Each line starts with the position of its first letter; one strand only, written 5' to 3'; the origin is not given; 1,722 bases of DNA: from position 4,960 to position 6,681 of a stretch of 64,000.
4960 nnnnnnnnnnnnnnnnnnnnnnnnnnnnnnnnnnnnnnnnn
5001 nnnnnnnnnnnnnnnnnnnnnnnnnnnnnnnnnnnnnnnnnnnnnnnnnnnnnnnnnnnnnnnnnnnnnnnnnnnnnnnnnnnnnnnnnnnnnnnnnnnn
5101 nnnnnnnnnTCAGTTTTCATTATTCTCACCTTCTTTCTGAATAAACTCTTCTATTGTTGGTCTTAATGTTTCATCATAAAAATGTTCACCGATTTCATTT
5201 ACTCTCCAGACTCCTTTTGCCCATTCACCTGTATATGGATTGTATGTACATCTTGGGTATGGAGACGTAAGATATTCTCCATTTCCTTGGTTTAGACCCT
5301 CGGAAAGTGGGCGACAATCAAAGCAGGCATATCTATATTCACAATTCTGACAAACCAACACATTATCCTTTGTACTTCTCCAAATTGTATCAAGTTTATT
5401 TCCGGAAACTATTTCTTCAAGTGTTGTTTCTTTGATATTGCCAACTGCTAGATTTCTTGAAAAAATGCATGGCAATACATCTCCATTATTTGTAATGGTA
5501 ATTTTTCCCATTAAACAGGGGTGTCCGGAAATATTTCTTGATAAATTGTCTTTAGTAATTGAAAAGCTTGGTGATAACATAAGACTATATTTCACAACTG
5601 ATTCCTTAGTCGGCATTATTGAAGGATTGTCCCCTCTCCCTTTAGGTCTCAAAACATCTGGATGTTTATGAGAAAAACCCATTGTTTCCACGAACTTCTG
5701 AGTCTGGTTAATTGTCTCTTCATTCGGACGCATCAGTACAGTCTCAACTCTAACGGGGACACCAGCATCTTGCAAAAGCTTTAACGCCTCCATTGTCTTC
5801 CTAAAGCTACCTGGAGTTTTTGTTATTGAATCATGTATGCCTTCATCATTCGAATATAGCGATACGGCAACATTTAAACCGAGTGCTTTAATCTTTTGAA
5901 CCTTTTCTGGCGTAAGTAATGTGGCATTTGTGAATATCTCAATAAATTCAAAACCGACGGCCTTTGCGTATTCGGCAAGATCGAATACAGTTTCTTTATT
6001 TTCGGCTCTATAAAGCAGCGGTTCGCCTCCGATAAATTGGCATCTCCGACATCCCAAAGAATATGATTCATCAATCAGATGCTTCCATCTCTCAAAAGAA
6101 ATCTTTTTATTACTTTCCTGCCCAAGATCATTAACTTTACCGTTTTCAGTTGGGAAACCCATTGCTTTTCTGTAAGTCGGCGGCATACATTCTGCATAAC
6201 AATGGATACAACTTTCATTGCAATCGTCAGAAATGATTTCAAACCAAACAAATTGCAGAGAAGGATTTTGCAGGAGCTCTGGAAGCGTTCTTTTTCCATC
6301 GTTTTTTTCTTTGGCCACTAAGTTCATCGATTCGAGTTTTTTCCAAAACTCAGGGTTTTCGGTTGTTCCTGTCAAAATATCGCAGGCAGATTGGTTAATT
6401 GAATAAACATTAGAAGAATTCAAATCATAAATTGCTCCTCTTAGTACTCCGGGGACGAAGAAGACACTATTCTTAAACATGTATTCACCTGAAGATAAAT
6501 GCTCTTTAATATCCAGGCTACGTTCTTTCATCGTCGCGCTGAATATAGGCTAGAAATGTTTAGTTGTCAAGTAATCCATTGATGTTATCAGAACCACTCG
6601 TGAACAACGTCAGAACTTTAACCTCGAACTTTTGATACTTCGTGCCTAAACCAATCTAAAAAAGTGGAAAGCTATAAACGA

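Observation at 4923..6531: Radical SAM/SPASM maturase translationally coupled to a 7-Cys precursor-like peptide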

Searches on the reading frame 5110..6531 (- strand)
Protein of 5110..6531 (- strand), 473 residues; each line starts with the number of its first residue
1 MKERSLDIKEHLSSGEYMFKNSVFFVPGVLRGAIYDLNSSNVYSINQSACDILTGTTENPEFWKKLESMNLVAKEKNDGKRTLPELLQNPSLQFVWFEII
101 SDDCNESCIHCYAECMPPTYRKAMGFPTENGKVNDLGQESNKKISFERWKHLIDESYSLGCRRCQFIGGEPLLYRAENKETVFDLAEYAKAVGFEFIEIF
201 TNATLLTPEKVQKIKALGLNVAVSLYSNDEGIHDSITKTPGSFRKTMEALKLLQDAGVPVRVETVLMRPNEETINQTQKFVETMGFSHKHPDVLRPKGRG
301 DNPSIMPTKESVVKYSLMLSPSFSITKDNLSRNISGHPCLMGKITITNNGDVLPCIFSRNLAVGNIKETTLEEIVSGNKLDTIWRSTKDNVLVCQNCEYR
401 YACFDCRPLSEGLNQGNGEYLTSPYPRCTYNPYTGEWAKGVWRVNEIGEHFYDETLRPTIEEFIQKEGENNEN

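Call 3: search_protein_families(library=pfam, proteins=[window:5110-6531:-], max_evalue=0.01)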
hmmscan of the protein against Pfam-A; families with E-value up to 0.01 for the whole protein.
window:5110-6531:- (473 aa): 4 families
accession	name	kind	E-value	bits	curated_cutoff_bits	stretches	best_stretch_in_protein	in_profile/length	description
PF04055.27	Radical_SAM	-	8.3e-20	72.1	29.5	1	100-280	3-165/166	Radical SAM superfamily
PF13186.11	SPASM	-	9.1e-10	39.1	21.5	1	342-398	6-67/67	Iron-sulfur cluster-binding domain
PF19238.5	Radical_SAM_2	-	0.00017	21.7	26.7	0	200-270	58-128/151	Radical SAM-like domain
PF13353.11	Fer4_12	-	0.0021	18.8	22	1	102-204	13-93/137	4Fe-4S single cluster domain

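Call 4: search_protein_families(library=ncbifam, proteins=[window:5110-6531:-], max_evalue=0.01)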
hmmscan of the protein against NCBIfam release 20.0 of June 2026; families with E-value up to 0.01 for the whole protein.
window:5110-6531:- (473 aa): 62 families (the best 25 are shown)
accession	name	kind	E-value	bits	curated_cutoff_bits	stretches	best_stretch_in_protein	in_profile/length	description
TIGR04545.1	rSAM_ahbD_hemeb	equivalog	8.9e-32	110.8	500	2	140-302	26-183/339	heme b synthase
TIGR04055.1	rSAM_NirJ2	equivalog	1.6e-29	103.5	500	2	134-302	19-182/326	putative heme d1 biosynthesis radical SAM protein NirJ2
TIGR04053.2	TIGR04053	equivalog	2.3e-25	89.6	395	2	138-313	32-207/366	TIGR04053 family radical SAM/SPASM domain-containing protein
TIGR04193.1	SPASM_w_grasp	equivalog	3.5e-24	85.9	175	1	337-446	238-339/342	grasp-with-spasm system SPASM domain peptide maturase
NF045574.1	sacti_mat_StsB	exception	1.3e-23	83.6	625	1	87-403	90-391/466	StsB family radical SAM/SPASM domain sactipeptide maturase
TIGR02109.1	PQQ_syn_pqqE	equivalog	6.7e-18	64.7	381.35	1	140-277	33-165/358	pyrroloquinoline quinone biosynthesis protein PqqE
TIGR04546.1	rSAM_ahbC_deAc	equivalog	9.1e-18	64.2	650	1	100-279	45-198/390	12,18-didecarboxysiroheme deacetylase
NF012164.0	AlbA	equivalog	1.1e-16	60.3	850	1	139-403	137-408/442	subtilosin maturase AlbA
TIGR02668.1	moaA_archaeal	equivalog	1.7e-16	60.1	325.25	1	100-282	16-174/303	GTP 3',8-cyclase MoaA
TIGR04051.1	rSAM_NirJ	equivalog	4.2e-16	58.9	515.45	1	144-291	32-173/354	heme d1 biosynthesis radical SAM protein NirJ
TIGR04251.1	SCM_rSAM_ScmF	equivalog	1.2e-15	57.8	400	1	100-302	10-190/353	SynChlorMet cassette radical SAM/SPASM protein ScmF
NF050035.1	rSAM_WgK_link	exception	1.9e-15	56.8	650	1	140-325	36-213/367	radical SAM/SPASM peptide maturase WgkB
NF041298.1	rSAM_mat_DynA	equivalog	6.9e-15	54.9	450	2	164-282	53-175/356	dynobactin maturation radical SAM/SPASM protein DynA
TIGR03962.1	mycofact_rSAM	equivalog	7.4e-15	54.9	265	1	137-430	34-333/339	mycofactocin radical SAM maturase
TIGR02666.1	moaA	equivalog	3.9e-14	52.3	284.05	1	101-285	17-184/336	GTP 3',8-cyclase MoaA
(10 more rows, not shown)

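Call 5: find_homologous_proteins(query=window:5110-6531:-)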
Query window:5110-6531:- (473 aa): 736 proteins with E <= 0.001 among 6189 candidates; the best 120 are listed.
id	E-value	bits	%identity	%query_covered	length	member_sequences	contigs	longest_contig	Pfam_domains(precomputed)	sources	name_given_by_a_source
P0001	0.0e+0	1101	100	100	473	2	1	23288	PF13186.12,PF04055.28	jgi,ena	-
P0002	2.1e-281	952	86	99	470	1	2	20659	PF13186.12,PF04055.28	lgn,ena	-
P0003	5.5e-281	950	87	99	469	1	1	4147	PF13186.12,PF04055.28,PF19238.6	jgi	jgi:radical SAM protein with 4Fe4S-binding SPASM domain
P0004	3.4e-276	934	85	98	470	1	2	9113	PF13186.12,PF04055.28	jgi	jgi:radical SAM protein with 4Fe4S-binding SPASM domain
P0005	3.1e-274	928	85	99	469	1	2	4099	PF13186.12,PF04055.28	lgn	-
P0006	1.0e-269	913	83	99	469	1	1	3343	PF13186.12,PF04055.28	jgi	jgi:radical SAM protein with 4Fe4S-binding SPASM domain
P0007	2.2e-269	912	82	100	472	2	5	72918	PF13186.12,PF04055.28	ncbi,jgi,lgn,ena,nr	ncbi:radical SAM protein [Patescibacteria group bacterium]|nr:radical SAM protein [Patescibacteria g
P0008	3.0e-265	898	81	100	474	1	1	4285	PF13186.12,PF04055.28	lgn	-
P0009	1.8e-263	892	80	98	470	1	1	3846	PF13186.12,PF04055.28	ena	-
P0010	1.7e-262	889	81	98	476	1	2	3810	PF13186.12,PF04055.28,PF19238.6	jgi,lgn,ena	-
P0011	1.4e-260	883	79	99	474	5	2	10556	PF13186.12,PF04055.28,PF19238.6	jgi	jgi:radical SAM protein with 4Fe4S-binding SPASM domain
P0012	3.1e-259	878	78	98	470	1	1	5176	PF13186.12,PF04055.28,PF19238.6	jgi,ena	-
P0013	3.1e-259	878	78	98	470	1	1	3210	PF13186.12,PF04055.28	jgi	-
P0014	1.1e-258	877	78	98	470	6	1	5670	PF13186.12,PF04055.28,PF19238.6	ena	-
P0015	7.4e-258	874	78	98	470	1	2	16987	PF13186.12,PF04055.28,PF19238.6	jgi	-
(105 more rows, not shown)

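Call 9: find_related_loci(query=A1, collection=genome_contigs, flank=6000)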
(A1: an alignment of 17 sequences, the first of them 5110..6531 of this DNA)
Query A1 (473 aa) in genome_contigs; peptide patterns used: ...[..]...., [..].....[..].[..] (x = any residue, [..] = any of these).
168 stretches matched a pattern; 145 encode a relative of the query (tblastn E <= 1e-3); the best 80 are kept; 80 distinct loci.
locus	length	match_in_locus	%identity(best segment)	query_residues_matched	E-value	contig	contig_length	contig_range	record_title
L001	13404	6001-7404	73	1-468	0e+0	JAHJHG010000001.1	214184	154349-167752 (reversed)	MAG: Patescibacteria group bacterium isolate Modern_marine_planktonic.mb.16 Modern_marine_plan.mb.16_k141_115749, whole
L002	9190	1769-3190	70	1-471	0e+0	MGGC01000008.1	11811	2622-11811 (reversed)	MAG: Candidatus Woesebacteria bacterium RIFCSPHIGHO2_01_FULL_38_10 rifcsphigho2_01_scaffold_15403, whole genome shotgun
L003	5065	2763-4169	64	2-467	0e+0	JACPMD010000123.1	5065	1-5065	MAG: Candidatus Roizmanbacteria bacterium isolate NC_groundwater_539_Ag_S-0.1um_39_6 S35_SO-1_scaffold_395767, whole gen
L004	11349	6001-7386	63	7-464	0e+0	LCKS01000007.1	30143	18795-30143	MAG: Candidatus Amesbacteria bacterium GW2011_GWC2_45_19 UX05_C0007, whole genome shotgun sequence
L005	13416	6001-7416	82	1-473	0e+0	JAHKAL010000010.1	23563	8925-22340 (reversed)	MAG: Patescibacteria group bacterium isolate Undefined_mixed_planktonic.mb.4 Undefined_mixed_pla.mb.4_k141_190212, whole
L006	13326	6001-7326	56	14-464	3e-177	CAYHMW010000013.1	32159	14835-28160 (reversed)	MAG TPA_asm: uncultured Gammaproteobacteria bacterium isolate ERP119705_co13_486 genome assembly, contig: NODE_1703_leng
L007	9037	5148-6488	56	17-465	1e-171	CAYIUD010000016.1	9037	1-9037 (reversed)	MAG TPA_asm: uncultured Pseudomonadales bacterium isolate ERP119705_co5_501 genome assembly, contig: NODE_9987_length_90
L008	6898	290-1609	54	17-464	9e-171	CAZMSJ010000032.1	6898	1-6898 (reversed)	MAG TPA_asm: uncultured Gammaproteobacteria bacterium isolate SRP298887_co1_344 genome assembly, contig: NODE_13232_leng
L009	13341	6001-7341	55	17-468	2e-168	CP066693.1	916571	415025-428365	MAG: Candidatus Woesebacteria bacterium isolate NC_groundwater_896_Pr1_S2p5_35_35 chromosome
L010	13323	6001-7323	54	17-468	4e-165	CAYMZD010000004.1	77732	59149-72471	MAG TPA_asm: uncultured Gammaproteobacteria bacterium isolate binchicken_co110_145 genome assembly, contig: NODE_850_len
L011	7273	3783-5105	54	17-465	9e-165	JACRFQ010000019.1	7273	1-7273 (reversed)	MAG: Candidatus Levyibacteriota bacterium isolate NC_groundwater_1729_Pr3_B-0.1um_34_132 SR-2_scaffold_141_926867, whole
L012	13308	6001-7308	55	7-445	4e-166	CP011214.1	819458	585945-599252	MAG: Candidatus Woesebacteria bacterium GW2011_GWF1_31_35 chromosome, complete genome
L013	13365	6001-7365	52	17-470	7e-159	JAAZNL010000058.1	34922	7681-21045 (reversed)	MAG: candidate division WWE3 bacterium isolate AS27yjCOA_165 157662_AS27, whole genome shotgun sequence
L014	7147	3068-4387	52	17-462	2e-157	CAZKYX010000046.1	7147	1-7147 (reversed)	MAG TPA_asm: uncultured Gammaproteobacteria bacterium isolate SRP286056_co1_17 genome assembly, contig: NODE_14404_lengt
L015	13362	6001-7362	50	17-470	4e-154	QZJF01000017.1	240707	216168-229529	MAG: candidate division WWE3 bacterium isolate SURF_46 Ga0104751_1000015, whole genome shotgun sequence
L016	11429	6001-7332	49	15-464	5e-154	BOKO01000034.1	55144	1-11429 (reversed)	MAG: Chloroflexota bacterium BroJett021 DNA, sequence34, whole genome shotgun sequence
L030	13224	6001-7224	37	17-437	6e-89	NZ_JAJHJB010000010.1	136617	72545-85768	Pelosinus baikalensis strain Bkl1 NODE_10_length_136617_cov_72.307838, whole genome shotgun sequence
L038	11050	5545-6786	38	21-439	3e-85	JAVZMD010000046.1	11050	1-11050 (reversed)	MAG: Thermoproteota archaeon isolate DRTY-6_201907_bins_82 DRTY-6_201907_bins_82_scaffold_46, whole genome shotgun seque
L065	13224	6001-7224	35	16-437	2e-79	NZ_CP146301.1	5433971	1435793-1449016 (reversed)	Sporomusa ovata DSM 2662 chromosome, complete genome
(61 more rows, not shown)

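Call 17: search_protein_families(library=ncbifam, proteins=[L065:6001-7236:+, L030:6001-7227:+, L016:6001-7371:+, L038:5545-6864:+], max_evalue=0.01)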
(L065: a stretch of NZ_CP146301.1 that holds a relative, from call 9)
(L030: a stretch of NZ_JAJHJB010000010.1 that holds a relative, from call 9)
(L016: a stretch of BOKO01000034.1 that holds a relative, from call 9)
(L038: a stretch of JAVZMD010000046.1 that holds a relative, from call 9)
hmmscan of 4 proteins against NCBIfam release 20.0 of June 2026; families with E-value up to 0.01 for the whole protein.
L065:6001-7236:+ (411 aa): 65 families (the best 25 are shown)
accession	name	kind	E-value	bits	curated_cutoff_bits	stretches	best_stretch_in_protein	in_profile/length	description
TIGR04545.1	rSAM_ahbD_hemeb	equivalog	9.8e-32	110.7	500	2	99-280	3-187/339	heme b synthase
TIGR04193.1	SPASM_w_grasp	equivalog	2.7e-30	106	175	2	299-410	227-334/342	grasp-with-spasm system SPASM domain peptide maturase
TIGR04053.2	TIGR04053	equivalog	1.1e-26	94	395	2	98-289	11-204/366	TIGR04053 family radical SAM/SPASM domain-containing protein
TIGR04055.1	rSAM_NirJ2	equivalog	8.7e-25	87.9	500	2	101-279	5-182/326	putative heme d1 biosynthesis radical SAM protein NirJ2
TIGR04051.1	rSAM_NirJ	equivalog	3.6e-20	72.2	515.45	1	98-266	5-171/354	heme d1 biosynthesis radical SAM protein NirJ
TIGR04251.1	SCM_rSAM_ScmF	equivalog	5.6e-20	72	400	1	95-279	3-190/353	SynChlorMet cassette radical SAM/SPASM protein ScmF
TIGR04250.1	SCM_rSAM_ScmE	equivalog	1.1e-19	70.6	400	1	100-257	7-164/358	SynChlorMet cassette radical SAM/SPASM protein ScmE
NF050035.1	rSAM_WgK_link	exception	6.4e-19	68.2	650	1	98-285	11-198/367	radical SAM/SPASM peptide maturase WgkB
NF045574.1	sacti_mat_StsB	exception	1.5e-18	66.9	625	1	85-380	85-396/466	StsB family radical SAM/SPASM domain sactipeptide maturase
TIGR03962.1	mycofact_rSAM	equivalog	3e-18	66.1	265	1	100-380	16-304/339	mycofactocin radical SAM maturase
NF012164.0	AlbA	equivalog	5.9e-18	64.5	850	1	92-380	109-412/442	subtilosin maturase AlbA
TIGR04403.1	rSAM_skfB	equivalog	1.5e-17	63.5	300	1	49-265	56-271/402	sporulation killing factor system radical SAM maturase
TIGR04546.1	rSAM_ahbC_deAc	equivalog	2.1e-16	59.7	650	1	99-261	43-203/390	12,18-didecarboxysiroheme deacetylase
TIGR04054.1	rSAM_NirJ1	equivalog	7.3e-16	57.8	650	1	99-263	39-202/387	putative heme d1 biosynthesis radical SAM protein NirJ1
NF049973.1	radical_Rv1681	equivalog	1.2e-15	57.3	380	1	97-274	73-249/326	Rv1681 family radical SAM protein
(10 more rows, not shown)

L030:6001-7227:+ (408 aa): 71 families (the best 25 are shown)
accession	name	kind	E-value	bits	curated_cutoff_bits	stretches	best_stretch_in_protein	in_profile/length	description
TIGR04193.1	SPASM_w_grasp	equivalog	2.1e-33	116.2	175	2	301-408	229-332/342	grasp-with-spasm system SPASM domain peptide maturase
TIGR04545.1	rSAM_ahbD_hemeb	equivalog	1.7e-29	103.4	500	2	99-279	4-183/339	heme b synthase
TIGR04055.1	rSAM_NirJ2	equivalog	3.2e-27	95.9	500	2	101-279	6-182/326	putative heme d1 biosynthesis radical SAM protein NirJ2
TIGR04053.2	TIGR04053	equivalog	3.3e-27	95.7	395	2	98-283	12-198/366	TIGR04053 family radical SAM/SPASM domain-containing protein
TIGR04051.1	rSAM_NirJ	equivalog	1.7e-20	73.3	515.45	1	100-280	7-185/354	heme d1 biosynthesis radical SAM protein NirJ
TIGR04250.1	SCM_rSAM_ScmE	equivalog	3.3e-20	72.3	400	2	99-265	7-173/358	SynChlorMet cassette radical SAM/SPASM protein ScmE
TIGR04340.1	rSAM_ACGX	hypoth_equivalog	1.1e-19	70.9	400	2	99-257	7-168/341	radical SAM/SPASM domain protein, ACGX system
TIGR04303.1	GeoRSP_rSAM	equivalog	1.6e-19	70.7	400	2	101-261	11-167/325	GeoRSP system radical SAM/SPASM protein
TIGR04546.1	rSAM_ahbC_deAc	equivalog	1.8e-19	69.8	650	1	79-266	23-208/390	12,18-didecarboxysiroheme deacetylase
TIGR04403.1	rSAM_skfB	equivalog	1.9e-19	69.8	300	1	99-256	108-262/402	sporulation killing factor system radical SAM maturase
NF050035.1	rSAM_WgK_link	exception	5e-19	68.5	650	1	99-284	13-197/367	radical SAM/SPASM peptide maturase WgkB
TIGR02109.1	PQQ_syn_pqqE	equivalog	8.3e-19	67.7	381.35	1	97-262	9-173/358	pyrroloquinoline quinone biosynthesis protein PqqE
NF045574.1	sacti_mat_StsB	exception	1.7e-18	66.7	625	2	92-262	93-260/466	StsB family radical SAM/SPASM domain sactipeptide maturase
TIGR04251.1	SCM_rSAM_ScmF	equivalog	1.9e-18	67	400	1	94-281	3-192/353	SynChlorMet cassette radical SAM/SPASM protein ScmF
NF012164.0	AlbA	equivalog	1.7e-17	63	850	1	58-279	76-296/442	subtilosin maturase AlbA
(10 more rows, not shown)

L016:6001-7371:+ (456 aa): 54 families (the best 25 are shown)
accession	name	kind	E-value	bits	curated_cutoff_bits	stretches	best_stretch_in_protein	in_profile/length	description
TIGR04545.1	rSAM_ahbD_hemeb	equivalog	4.8e-27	95.3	500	2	86-282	6-183/339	heme b synthase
TIGR04193.1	SPASM_w_grasp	equivalog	9.3e-24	84.5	175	1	314-419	235-333/342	grasp-with-spasm system SPASM domain peptide maturase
TIGR04055.1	rSAM_NirJ2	equivalog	2.8e-21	76.4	500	2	87-283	7-183/326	putative heme d1 biosynthesis radical SAM protein NirJ2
TIGR04053.2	TIGR04053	equivalog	8.7e-20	71.3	395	1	83-286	11-198/366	TIGR04053 family radical SAM/SPASM domain-containing protein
NF045574.1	sacti_mat_StsB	exception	2.4e-19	69.5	625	1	73-265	90-260/466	StsB family radical SAM/SPASM domain sactipeptide maturase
TIGR04546.1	rSAM_ahbC_deAc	equivalog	7.4e-19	67.8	650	1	86-281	45-220/390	12,18-didecarboxysiroheme deacetylase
TIGR02109.1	PQQ_syn_pqqE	equivalog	1.1e-18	67.3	381.35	1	113-265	25-173/358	pyrroloquinoline quinone biosynthesis protein PqqE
TIGR02668.1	moaA_archaeal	equivalog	7.6e-17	61.2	325.25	1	86-262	16-174/303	GTP 3',8-cyclase MoaA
TIGR04051.1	rSAM_NirJ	equivalog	1.9e-15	56.7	515.45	1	87-265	9-167/354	heme d1 biosynthesis radical SAM protein NirJ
TIGR04303.1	GeoRSP_rSAM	equivalog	2.3e-15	57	400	1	86-263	11-166/325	GeoRSP system radical SAM/SPASM protein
TIGR02666.1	moaA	equivalog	9.4e-15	54.4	284.05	1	86-263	16-182/336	GTP 3',8-cyclase MoaA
TIGR03962.1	mycofact_rSAM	equivalog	1.1e-14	54.4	265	1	86-411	18-333/339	mycofactocin radical SAM maturase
NF038283.1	viperin_w_prok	equivalog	2e-14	53.4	180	1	86-252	8-168/281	viperin family antiviral radical SAM protein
TIGR03977.1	rSAM_pair_HxsC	equivalog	1e-13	50.9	267.9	1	85-261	30-190/292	His-Xaa-Ser system radical SAM maturase HxsC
NF012164.0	AlbA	equivalog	3.4e-13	48.8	850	1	86-367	119-388/442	subtilosin maturase AlbA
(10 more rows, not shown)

L038:5545-6864:+ (439 aa): 90 families (the best 25 are shown)
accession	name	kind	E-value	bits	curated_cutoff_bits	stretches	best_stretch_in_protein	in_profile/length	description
TIGR04545.1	rSAM_ahbD_hemeb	equivalog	9.5e-42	143.6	500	2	101-286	3-186/339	heme b synthase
TIGR04053.2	TIGR04053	equivalog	3.1e-39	135.3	395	2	100-285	11-196/366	TIGR04053 family radical SAM/SPASM domain-containing protein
TIGR04193.1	SPASM_w_grasp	equivalog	6.1e-38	131.1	175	2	305-414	227-334/342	grasp-with-spasm system SPASM domain peptide maturase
TIGR04055.1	rSAM_NirJ2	equivalog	3e-35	122.3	500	2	103-286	5-185/326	putative heme d1 biosynthesis radical SAM protein NirJ2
NF045574.1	sacti_mat_StsB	exception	2.9e-32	112.1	625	2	86-267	84-261/466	StsB family radical SAM/SPASM domain sactipeptide maturase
TIGR04546.1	rSAM_ahbC_deAc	equivalog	6.3e-28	97.7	650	1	100-258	42-196/390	12,18-didecarboxysiroheme deacetylase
TIGR04051.1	rSAM_NirJ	equivalog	1.7e-27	96.3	515.45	2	100-258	5-159/354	heme d1 biosynthesis radical SAM protein NirJ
TIGR04347.1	pseudo_SAM_Halo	equivalog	2.8e-27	96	525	2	99-267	40-204/390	TIGR04347 family pseudo-SAM/SPASM protein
TIGR02109.1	PQQ_syn_pqqE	equivalog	3.6e-27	95.2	381.35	2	101-257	10-164/358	pyrroloquinoline quinone biosynthesis protein PqqE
TIGR02668.1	moaA_archaeal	equivalog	5.1e-27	94.6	325.25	1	101-256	13-167/303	GTP 3',8-cyclase MoaA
TIGR04250.1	SCM_rSAM_ScmE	equivalog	7e-27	94.3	400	2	101-263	6-166/358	SynChlorMet cassette radical SAM/SPASM protein ScmE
TIGR02666.1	moaA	equivalog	7.5e-27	94.2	284.05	1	100-257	12-175/336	GTP 3',8-cyclase MoaA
TIGR03962.1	mycofact_rSAM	equivalog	1.1e-25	90.5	265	1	102-359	16-287/339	mycofactocin radical SAM maturase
NF050035.1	rSAM_WgK_link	exception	1.5e-25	90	650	2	100-267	11-176/367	radical SAM/SPASM peptide maturase WgkB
TIGR04054.1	rSAM_NirJ1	equivalog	1.7e-25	89.5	650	2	102-263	40-198/387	putative heme d1 biosynthesis radical SAM protein NirJ1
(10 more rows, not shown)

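Call 21: search_solved_structures(query=A1, max_evalue=0.001, show_alignments=0)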
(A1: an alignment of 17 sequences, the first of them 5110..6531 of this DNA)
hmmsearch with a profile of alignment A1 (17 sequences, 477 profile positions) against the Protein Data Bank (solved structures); distinct sequences matched with E-value up to 0.001: 12.
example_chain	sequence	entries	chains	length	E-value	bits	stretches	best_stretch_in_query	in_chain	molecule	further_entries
8vpo_A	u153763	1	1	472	2.9e-10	42.9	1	99-270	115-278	Radical SAM core domain-containing protein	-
7vob_C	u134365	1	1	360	6.8e-08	35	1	143-290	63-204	Cytosylglucuronate decarboxylase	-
7voc_C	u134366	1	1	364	7e-08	35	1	143-290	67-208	Cytosylglucuronate decarboxylase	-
9dfn_A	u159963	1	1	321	2.4e-07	33.3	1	161-304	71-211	Radical SAM core domain-containing protein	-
9dfu_A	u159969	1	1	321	2.4e-07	33.2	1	161-304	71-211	Radical SAM core domain-containing protein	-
6efn_A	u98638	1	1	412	2.6e-07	33.1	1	144-281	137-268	Sporulation killing factor maturation protein SkfB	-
6b4c_A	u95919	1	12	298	1.1e-05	27.8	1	161-278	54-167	Viperin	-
9dfw_A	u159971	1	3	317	1.2e-05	27.7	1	160-277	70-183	Radical SAM core domain-containing protein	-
9dgw_A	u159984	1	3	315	1.2e-05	27.6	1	161-276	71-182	Radical SAM core domain-containing protein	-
7n7i_A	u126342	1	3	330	1.3e-05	27.5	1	161-276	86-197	Viperin-like enzyme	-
1tv7_A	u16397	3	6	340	0.00056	22.1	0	142-270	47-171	Molybdenum cofactor biosynthesis protein A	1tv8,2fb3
2fb2_A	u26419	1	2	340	0.00067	21.9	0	142-270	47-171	Molybdenum cofactor biosynthesis protein A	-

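Call 33: predict_structure(alignment_id=A1)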
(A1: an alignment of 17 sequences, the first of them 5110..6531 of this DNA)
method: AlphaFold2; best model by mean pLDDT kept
length: 473 residues; sequences in the alignment: 17
mean_pLDDT: 72.7   pTM: 0.72
mean pLDDT of the five models: 72.7, 69.0, 60.5, 58.7, 57.8
residues with pLDDT >= 90: 127; 70-90: 166; 50-70: 94; < 50: 86
segments of 3 or more residues with pLDDT < 50: 1-4, 102-116, 129-140, 298-300, 389-428, 448-450, 468-473
pLDDT, mean of each block of 10 residues (from residue 1): 57 88 79 82 81 89 92 77 73 81 42 47 55 38 85 93 85 87 97 95 90 96 92 84 93 95 87 92 83 57 74 69 65 60 81 67 86 85 59 36 34 30 42 57 52 74 65 29
secondary structure, 60 per line:
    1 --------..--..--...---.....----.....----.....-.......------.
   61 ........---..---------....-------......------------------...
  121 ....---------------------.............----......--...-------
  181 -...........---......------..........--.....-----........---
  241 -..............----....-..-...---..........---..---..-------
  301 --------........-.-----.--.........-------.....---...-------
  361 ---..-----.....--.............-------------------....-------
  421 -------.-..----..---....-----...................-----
elements in order: E17-19 E23-27 E32-36 E41-45 H47-53 H60-68 H83-86 E94-99 H118-124 H146-158 E163-168 H182-192 E196-201 H208-217 E220-224 H230-237 H242-255 E260-263 H274-283 H309-316 H327-335 E343-347 E351-353 H371-375 H378-390 H410-413 E441-444 E450-453 H454-468
